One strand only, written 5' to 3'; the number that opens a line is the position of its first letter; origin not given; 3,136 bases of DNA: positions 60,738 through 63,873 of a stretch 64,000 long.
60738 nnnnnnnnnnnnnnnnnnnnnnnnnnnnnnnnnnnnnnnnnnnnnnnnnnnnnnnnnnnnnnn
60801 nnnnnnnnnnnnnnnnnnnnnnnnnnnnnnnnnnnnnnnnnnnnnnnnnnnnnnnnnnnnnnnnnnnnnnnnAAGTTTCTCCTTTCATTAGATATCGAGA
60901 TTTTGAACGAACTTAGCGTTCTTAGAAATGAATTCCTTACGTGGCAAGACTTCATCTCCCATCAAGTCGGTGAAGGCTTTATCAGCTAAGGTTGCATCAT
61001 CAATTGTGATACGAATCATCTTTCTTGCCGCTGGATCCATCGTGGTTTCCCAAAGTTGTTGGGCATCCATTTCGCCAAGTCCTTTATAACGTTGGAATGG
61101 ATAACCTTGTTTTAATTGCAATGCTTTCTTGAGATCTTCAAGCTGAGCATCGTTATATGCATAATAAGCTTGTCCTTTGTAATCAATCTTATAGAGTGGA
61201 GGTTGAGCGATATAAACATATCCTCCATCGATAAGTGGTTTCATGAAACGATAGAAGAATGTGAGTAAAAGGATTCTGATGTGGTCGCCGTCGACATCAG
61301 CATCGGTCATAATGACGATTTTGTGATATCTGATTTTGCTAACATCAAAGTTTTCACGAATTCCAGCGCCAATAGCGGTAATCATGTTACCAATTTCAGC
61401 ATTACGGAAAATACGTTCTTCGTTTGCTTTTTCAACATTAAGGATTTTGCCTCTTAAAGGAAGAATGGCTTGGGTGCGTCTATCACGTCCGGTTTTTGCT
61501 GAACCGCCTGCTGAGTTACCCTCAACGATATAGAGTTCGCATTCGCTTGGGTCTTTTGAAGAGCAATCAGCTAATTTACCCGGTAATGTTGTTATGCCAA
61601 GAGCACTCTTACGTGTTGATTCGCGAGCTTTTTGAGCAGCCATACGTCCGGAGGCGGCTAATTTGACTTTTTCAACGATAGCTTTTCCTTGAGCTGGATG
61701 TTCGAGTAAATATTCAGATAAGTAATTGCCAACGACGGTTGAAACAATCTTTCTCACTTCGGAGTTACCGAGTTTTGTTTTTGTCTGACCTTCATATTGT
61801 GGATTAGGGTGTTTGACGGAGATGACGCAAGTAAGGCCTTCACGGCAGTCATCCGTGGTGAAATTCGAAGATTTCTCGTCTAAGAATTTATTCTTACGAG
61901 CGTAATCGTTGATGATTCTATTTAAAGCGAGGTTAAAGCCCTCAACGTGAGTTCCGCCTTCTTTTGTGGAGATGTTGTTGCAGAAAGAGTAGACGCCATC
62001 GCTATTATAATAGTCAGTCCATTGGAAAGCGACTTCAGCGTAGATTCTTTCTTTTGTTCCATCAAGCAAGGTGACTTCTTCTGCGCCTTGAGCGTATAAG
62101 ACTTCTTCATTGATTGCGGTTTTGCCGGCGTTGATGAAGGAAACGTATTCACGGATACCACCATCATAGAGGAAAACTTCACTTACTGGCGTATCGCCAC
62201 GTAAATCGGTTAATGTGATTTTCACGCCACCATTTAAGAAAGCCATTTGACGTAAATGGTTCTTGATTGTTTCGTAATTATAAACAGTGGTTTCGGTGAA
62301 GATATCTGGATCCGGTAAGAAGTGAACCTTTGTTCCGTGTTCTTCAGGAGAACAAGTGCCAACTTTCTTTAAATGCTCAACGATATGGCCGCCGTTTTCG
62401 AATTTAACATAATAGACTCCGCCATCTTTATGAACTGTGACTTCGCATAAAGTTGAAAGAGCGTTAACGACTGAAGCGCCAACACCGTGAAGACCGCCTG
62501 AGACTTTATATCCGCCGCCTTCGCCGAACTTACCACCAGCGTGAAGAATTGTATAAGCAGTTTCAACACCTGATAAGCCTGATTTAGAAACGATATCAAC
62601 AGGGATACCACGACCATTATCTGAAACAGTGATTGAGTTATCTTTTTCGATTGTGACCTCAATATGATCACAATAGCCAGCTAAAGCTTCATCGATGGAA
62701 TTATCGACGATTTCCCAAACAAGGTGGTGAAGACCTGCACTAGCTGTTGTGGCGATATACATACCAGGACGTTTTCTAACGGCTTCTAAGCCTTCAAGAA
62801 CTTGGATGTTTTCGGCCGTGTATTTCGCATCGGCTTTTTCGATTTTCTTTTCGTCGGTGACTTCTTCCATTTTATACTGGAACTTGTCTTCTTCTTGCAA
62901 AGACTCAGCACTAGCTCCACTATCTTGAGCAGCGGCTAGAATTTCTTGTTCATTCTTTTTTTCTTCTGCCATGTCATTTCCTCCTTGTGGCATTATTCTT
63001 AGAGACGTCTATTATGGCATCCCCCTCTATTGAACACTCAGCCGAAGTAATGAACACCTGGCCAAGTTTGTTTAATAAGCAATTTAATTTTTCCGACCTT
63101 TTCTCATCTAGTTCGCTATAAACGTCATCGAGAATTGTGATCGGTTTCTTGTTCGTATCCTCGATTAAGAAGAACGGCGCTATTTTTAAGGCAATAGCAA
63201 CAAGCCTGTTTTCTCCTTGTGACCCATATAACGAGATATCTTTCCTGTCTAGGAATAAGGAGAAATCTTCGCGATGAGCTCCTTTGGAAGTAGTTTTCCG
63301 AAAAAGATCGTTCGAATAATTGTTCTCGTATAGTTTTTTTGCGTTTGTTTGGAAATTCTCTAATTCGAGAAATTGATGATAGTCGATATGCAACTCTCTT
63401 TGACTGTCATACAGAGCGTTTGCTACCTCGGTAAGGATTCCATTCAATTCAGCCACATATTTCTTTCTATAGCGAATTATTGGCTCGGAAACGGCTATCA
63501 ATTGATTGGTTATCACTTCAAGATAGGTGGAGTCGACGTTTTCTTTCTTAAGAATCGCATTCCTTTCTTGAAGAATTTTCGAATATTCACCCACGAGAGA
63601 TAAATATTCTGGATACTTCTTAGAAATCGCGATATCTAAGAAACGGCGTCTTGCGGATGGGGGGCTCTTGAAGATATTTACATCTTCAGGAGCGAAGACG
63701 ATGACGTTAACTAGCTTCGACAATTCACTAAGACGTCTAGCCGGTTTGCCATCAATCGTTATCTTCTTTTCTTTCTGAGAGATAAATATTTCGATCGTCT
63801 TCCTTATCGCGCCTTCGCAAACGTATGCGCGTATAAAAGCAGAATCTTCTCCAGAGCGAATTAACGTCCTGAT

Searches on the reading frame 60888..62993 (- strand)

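Call 73: search_protein_families(library=pfam, proteins=[window:60888-62993:-], max_evalue=0.00001)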
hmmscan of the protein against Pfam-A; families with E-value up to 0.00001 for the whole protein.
window:60888-62993:- (701 aa): 4 families
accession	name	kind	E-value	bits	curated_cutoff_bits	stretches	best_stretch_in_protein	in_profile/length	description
PF00204.31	DNA_gyraseB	-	5.5e-59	199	27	1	279-458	1-172/173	DNA gyrase B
PF00986.26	DNA_gyraseB_C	-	6.6e-27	93.9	29.8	1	629-689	2-62/63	DNA gyrase B subunit, carboxyl terminus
PF01751.28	Toprim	-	2.2e-18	66.6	23.1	1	486-597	1-95/96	Toprim domain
PF02518.31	HATPase_c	-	8.6e-18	65.2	26.4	1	86-227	4-107/111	Histidine kinase-, DNA gyrase B-, and HSP90-like ATPase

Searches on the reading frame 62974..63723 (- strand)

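Call 73: search_protein_families(library=pfam, proteins=[window:62974-63723:-], max_evalue=0.00001)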
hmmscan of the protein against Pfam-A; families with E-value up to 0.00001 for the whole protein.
window:62974-63723:- (249 aa): 1 family
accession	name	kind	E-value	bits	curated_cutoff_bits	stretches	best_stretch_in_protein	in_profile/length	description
PF02463.25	SMC_N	-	2.5e-09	37.3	40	1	137-229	135-198/220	RecF/RecN/SMC N terminal domain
